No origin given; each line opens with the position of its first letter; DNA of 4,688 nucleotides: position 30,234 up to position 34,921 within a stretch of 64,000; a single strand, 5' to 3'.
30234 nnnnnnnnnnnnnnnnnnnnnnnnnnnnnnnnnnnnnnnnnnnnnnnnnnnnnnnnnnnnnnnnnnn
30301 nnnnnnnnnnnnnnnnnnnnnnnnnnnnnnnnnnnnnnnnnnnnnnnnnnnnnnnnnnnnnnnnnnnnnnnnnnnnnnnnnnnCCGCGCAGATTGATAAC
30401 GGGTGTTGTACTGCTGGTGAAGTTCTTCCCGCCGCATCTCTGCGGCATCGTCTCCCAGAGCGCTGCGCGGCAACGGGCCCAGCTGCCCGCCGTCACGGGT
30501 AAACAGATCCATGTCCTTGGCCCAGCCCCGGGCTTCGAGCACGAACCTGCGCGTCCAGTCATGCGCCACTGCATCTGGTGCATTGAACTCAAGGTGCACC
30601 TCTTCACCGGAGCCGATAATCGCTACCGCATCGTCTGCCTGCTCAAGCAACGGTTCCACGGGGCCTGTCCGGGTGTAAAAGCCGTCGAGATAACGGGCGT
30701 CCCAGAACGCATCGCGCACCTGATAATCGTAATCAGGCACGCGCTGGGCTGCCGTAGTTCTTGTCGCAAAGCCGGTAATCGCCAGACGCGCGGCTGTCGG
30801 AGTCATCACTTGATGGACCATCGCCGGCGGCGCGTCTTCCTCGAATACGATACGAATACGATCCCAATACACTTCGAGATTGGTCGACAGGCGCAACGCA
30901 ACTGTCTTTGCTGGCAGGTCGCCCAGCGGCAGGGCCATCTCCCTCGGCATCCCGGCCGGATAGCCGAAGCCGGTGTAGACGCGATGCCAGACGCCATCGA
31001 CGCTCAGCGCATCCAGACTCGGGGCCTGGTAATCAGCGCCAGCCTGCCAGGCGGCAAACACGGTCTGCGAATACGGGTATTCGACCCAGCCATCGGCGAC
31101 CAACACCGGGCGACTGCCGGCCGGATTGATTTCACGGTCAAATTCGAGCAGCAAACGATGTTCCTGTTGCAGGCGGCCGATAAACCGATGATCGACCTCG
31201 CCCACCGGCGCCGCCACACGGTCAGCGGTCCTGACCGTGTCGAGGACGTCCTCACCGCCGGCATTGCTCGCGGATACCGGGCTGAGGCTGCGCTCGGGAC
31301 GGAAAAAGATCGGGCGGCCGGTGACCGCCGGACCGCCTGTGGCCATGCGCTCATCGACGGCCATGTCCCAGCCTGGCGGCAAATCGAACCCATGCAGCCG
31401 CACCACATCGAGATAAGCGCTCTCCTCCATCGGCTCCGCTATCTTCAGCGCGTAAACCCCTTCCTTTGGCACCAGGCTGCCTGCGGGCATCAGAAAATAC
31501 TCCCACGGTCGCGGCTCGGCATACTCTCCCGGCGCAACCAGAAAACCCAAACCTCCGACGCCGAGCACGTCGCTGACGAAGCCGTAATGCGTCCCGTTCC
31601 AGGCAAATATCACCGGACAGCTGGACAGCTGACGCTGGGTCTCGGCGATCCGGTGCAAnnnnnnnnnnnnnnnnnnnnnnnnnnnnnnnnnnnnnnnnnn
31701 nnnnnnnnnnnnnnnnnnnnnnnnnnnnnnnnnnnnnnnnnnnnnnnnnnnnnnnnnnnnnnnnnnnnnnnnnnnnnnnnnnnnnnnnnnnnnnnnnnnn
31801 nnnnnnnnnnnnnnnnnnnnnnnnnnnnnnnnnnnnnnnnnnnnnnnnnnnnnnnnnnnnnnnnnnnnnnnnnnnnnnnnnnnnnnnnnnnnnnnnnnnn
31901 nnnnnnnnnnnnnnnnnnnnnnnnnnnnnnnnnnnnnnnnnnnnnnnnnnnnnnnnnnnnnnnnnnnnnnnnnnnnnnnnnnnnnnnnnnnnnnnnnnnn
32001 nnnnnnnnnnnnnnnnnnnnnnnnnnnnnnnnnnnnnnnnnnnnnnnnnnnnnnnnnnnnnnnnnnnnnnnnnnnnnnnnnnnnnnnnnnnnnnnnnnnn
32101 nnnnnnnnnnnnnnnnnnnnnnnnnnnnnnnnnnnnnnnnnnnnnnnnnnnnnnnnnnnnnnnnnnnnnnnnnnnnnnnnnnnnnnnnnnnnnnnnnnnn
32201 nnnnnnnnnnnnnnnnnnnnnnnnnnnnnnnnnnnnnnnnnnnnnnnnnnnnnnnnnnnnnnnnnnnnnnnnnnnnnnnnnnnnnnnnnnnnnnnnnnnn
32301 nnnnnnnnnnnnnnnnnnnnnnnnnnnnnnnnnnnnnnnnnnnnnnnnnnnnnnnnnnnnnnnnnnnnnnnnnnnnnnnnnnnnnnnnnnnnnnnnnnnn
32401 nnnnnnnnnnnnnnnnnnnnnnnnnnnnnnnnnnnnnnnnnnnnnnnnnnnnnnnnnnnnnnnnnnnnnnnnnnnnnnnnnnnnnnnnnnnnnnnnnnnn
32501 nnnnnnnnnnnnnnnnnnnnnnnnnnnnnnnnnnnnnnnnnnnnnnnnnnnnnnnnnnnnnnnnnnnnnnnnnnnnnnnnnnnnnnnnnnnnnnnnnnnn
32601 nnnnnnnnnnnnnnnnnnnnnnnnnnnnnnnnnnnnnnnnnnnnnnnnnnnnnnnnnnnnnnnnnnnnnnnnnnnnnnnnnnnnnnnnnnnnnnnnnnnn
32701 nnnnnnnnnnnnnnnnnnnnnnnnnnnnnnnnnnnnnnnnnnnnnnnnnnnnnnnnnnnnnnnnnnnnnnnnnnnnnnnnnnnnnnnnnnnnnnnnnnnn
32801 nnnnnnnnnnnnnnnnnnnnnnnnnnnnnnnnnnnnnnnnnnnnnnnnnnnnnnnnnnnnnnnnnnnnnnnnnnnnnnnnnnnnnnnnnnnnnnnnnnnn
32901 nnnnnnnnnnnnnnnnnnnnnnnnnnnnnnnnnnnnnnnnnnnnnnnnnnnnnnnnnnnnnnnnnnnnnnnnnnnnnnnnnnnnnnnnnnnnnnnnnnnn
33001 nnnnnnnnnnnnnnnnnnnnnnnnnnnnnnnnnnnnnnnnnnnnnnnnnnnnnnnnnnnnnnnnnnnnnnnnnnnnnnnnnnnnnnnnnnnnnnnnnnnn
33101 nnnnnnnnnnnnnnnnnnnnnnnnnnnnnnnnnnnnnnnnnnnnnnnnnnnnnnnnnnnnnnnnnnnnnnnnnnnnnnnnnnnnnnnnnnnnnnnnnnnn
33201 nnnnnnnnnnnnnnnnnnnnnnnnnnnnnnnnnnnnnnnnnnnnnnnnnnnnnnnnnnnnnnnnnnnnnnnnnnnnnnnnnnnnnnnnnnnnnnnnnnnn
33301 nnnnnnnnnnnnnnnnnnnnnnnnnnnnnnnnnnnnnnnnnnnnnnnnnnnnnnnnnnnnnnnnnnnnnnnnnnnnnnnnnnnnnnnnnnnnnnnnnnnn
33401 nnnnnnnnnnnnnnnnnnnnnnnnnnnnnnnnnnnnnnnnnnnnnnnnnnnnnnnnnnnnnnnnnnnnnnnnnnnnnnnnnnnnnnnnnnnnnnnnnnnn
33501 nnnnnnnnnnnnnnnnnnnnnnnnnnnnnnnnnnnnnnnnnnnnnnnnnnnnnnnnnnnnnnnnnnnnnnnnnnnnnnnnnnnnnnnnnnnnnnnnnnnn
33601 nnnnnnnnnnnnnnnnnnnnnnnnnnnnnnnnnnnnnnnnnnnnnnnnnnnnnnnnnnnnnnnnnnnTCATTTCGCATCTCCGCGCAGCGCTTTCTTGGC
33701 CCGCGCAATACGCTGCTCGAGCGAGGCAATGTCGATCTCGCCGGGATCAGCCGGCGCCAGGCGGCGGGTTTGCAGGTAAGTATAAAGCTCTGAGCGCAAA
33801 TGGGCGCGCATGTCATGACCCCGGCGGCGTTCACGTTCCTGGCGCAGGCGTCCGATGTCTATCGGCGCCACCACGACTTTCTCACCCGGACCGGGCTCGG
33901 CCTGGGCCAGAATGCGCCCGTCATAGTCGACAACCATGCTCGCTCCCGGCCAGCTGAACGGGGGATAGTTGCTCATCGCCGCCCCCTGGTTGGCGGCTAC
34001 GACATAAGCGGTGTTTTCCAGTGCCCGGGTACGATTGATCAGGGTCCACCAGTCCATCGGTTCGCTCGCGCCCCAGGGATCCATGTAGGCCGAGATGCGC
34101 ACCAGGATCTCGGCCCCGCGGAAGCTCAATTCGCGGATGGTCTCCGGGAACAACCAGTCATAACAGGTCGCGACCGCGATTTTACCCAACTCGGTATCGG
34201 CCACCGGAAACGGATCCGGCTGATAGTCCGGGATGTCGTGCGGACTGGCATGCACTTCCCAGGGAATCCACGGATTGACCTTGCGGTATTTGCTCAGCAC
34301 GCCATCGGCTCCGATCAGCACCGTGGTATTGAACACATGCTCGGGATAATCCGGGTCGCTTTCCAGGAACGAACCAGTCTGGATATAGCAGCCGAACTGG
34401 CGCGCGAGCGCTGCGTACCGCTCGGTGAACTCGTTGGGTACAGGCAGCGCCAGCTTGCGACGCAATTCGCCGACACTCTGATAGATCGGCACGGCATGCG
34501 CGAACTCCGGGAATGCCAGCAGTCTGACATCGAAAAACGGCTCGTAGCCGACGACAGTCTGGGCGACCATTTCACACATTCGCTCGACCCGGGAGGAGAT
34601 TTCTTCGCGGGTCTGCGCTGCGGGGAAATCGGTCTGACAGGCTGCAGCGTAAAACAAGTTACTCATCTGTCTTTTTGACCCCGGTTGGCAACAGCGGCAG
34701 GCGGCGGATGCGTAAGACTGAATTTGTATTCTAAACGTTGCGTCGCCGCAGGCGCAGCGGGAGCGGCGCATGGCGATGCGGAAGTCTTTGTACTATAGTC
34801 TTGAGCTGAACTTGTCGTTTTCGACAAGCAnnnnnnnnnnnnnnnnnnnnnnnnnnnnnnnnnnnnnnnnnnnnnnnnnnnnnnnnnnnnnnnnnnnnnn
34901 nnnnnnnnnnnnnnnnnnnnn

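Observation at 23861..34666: Second tightly coupled operon: CN-hydrolase, 1096-aa TPR/FG-GAP protein, membrane pentaheme cytochrome-TPR, CRTAC1, secreted TPR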

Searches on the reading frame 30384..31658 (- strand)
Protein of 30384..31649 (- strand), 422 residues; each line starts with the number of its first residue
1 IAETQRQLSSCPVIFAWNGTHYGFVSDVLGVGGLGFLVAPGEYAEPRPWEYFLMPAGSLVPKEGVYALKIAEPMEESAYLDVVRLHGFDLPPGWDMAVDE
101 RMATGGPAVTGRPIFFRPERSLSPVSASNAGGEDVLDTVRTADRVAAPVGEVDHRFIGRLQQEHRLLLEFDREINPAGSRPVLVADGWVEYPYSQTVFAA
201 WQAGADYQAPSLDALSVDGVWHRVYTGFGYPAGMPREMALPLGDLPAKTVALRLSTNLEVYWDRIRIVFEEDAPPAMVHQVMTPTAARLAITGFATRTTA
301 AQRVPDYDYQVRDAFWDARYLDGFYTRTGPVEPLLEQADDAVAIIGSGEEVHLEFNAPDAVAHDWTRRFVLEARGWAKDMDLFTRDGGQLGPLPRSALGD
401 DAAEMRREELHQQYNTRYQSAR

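Call 33: search_protein_families(library=pfam, proteins=[window:30384-31649:-], max_evalue=10)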
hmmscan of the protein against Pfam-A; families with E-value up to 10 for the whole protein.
seq(422 aa): 0 families

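Call 53: search_solved_structures(query=A5, max_evalue=10, show_alignments=2)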
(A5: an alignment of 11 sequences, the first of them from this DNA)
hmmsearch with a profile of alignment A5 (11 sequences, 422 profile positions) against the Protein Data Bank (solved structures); distinct sequences matched with E-value up to 10: 0.
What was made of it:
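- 30384..31643 (-): Novel beta-rich C-terminal domain (residues about 677-1096) with invariant motifs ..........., EPMEE, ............FAAWQ, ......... and AKDMDL. No PDB sequence relative by profile (call 53).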

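Call 59: search_protein_representatives(alignment_id=A5)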
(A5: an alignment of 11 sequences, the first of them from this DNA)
Query: 11 sequences, 422 profile positions. Proteins with E-value up to 0.001 (for the whole library): 3567; up to 1e-10: 2419; up to 1e-30: 1263. The best 150 are listed.
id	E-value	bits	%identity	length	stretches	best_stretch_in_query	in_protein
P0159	1.9e-217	738.7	-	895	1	1-422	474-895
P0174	1.4e-203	693.1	-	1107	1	1-422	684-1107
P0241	1.2e-197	673.5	-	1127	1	1-421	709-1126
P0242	3.5e-196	668.7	-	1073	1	3-422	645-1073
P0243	5.1e-191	651.7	-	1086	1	3-417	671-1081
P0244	2.9e-185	632.7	-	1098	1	1-421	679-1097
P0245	1.0e-181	621.0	-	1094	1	1-421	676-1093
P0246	2.1e-181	620.0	-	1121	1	2-418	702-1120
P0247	4.9e-181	618.8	-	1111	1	1-422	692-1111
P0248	1.0e-180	617.7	-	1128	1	1-422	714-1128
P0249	2.4e-179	613.2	-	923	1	2-422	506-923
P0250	2.4e-178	609.9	-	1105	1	3-422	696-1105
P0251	5.1e-177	605.5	-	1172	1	1-417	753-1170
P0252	1.1e-176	604.4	-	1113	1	1-421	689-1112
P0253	1.9e-175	600.4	-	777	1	1-421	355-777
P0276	3.9e-164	563.1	-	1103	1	2-420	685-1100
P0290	1.2e-154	531.8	-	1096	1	1-420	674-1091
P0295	9.1e-152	522.4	-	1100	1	1-422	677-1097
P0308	1.8e-147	508.2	-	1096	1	2-422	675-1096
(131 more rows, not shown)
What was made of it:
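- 30384..31643 (-): 3567 cluster representatives match at E <= 1e-3, and in most of the 150 listed the domain sits at the C-terminus of proteins of about 1100 aa (call 59).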

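Call 77: search_protein_families(library=ncbifam, proteins=[window:30384-31649:-], max_evalue=10)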
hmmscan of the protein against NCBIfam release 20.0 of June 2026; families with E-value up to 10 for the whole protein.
seq(422 aa): 0 families

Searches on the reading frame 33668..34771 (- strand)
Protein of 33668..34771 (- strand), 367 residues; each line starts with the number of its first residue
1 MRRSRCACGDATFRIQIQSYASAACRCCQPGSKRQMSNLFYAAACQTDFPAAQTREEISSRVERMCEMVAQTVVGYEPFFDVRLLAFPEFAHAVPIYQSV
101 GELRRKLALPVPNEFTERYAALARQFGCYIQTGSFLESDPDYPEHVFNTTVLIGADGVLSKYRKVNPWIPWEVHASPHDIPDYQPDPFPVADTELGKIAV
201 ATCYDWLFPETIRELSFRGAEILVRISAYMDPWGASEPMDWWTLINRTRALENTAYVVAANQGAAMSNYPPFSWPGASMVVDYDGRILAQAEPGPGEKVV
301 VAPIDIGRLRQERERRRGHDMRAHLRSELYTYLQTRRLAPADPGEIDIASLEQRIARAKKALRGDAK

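Call 4: search_protein_families(library=pfam, proteins=[window:33668-34771:-], max_evalue=0.01)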
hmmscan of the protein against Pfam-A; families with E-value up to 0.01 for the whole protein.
window:33668-34771:- (367 aa): 1 family
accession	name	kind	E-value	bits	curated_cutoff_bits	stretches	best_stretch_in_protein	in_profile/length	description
PF00795.27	CN_hydrolase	-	3e-37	128.8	23.2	1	42-311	2-253/256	Carbon-nitrogen hydrolase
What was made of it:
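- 33668..34666 (-): Cytoplasmic carbon-nitrogen hydrolase (332 aa from Met36; the longest ORF runs to 34771). Catalytic Glu54, Lys129 and Cys168. PF00795 at 128.8 bits against a cut-off of 23.2 (call 4).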

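Call 5: search_protein_families(library=ncbifam, proteins=[window:33668-34771:-], max_evalue=0.01)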
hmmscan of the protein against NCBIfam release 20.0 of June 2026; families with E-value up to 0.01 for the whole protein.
window:33668-34771:- (367 aa): 9 families
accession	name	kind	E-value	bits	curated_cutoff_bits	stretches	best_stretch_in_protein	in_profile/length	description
NF009803.0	PRK13287.1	equivalog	7.4e-33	113.7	406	1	31-306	5-259/333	formamidase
NF009802.0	PRK13286.1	equivalog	3.7e-23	82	427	1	43-319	16-273/345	aliphatic amidase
TIGR03381.1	agmatine_aguB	equivalog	1.5e-19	70.4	410.25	1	114-315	66-264/279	N-carbamoylputrescine amidase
NF033621.1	de_GSH_amidase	exception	8.2e-19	68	355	1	82-315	32-246/260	deaminated glutathione amidase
NF040852.1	nitrile_Arch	equivalog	1.9e-17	63.3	500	1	82-313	34-244/262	nitrilase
NF043013.1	DeGluthAmidYersProt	equivalog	1.6e-12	47.1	500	1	119-292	69-240/278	deaminated glutathione amidase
TIGR00546.1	lnt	equivalog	3.9e-12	46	132.9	1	43-264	163-385/395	apolipoprotein N-acyltransferase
NF007757.0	PRK10438.1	equivalog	7e-08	32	249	1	198-315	136-243/256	amidohydrolase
NF002730.0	PRK02628.1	equivalog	1.2e-06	27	473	1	188-331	163-303/677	NAD(+) synthase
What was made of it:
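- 33668..34666 (-): Best NCBIfam match is formamidase at 113.7 bits against a cut-off of 406 (call 5).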

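Call 18: search_solved_structures(query=window:33668-34666:-, max_evalue=0.001)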
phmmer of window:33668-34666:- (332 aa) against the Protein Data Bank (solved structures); distinct sequences matched with E-value up to 0.001: 41.
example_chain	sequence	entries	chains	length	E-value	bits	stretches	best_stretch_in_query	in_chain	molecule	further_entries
5g3o_A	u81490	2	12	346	8.2e-26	94.2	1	5-265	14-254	FORMAMIDASE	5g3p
2dyu_A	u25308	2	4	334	1.6e-25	93.2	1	5-264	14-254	Formamidase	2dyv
2e2k_A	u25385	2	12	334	3.9e-24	88.7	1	5-264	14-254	Formamidase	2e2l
1ems_A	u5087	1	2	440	4.6e-22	81.9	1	71-297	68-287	NIT-FRAGILE HISTIDINE TRIAD FUSION PROTEIN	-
2uxy_A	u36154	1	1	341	2.2e-18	69.7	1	13-283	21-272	ALIPHATIC AMIDASE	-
2plq_A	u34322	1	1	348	5.4e-18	68.5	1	13-286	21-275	Aliphatic amidase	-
4lf0_A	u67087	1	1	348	1.2e-17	67.4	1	13-286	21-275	Aliphatic amidase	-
1f89_A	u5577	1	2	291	1.3e-17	67.2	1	46-273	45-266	32.5 KDA PROTEIN YLR351C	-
4gyl_A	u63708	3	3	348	2.2e-17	66.5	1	13-286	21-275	Aliphatic amidase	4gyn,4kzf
1j31_A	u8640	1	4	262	2.1e-16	63.3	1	51-280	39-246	Hypothetical protein PH0642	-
2w1v_A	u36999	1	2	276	5.3e-16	61.9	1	73-296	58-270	NITRILASE HOMOLOG 2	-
7ovg_A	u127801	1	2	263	3.8e-15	59.1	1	51-280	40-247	CN hydrolase domain-containing protein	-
6ypa_A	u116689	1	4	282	4.7e-15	58.8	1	51-280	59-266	CN hydrolase domain-containing protein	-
3ivz_A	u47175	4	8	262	4.9e-15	58.8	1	71-280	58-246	Nitrilase | Beta ureidopropionase (Beta-alanine synthase)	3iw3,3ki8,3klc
7elf_A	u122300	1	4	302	6e-10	42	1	43-278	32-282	KLLA0E15247p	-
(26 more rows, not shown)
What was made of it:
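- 33668..34666 (-): Closest solved structures are formamidases, E 8e-26 (call 18).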
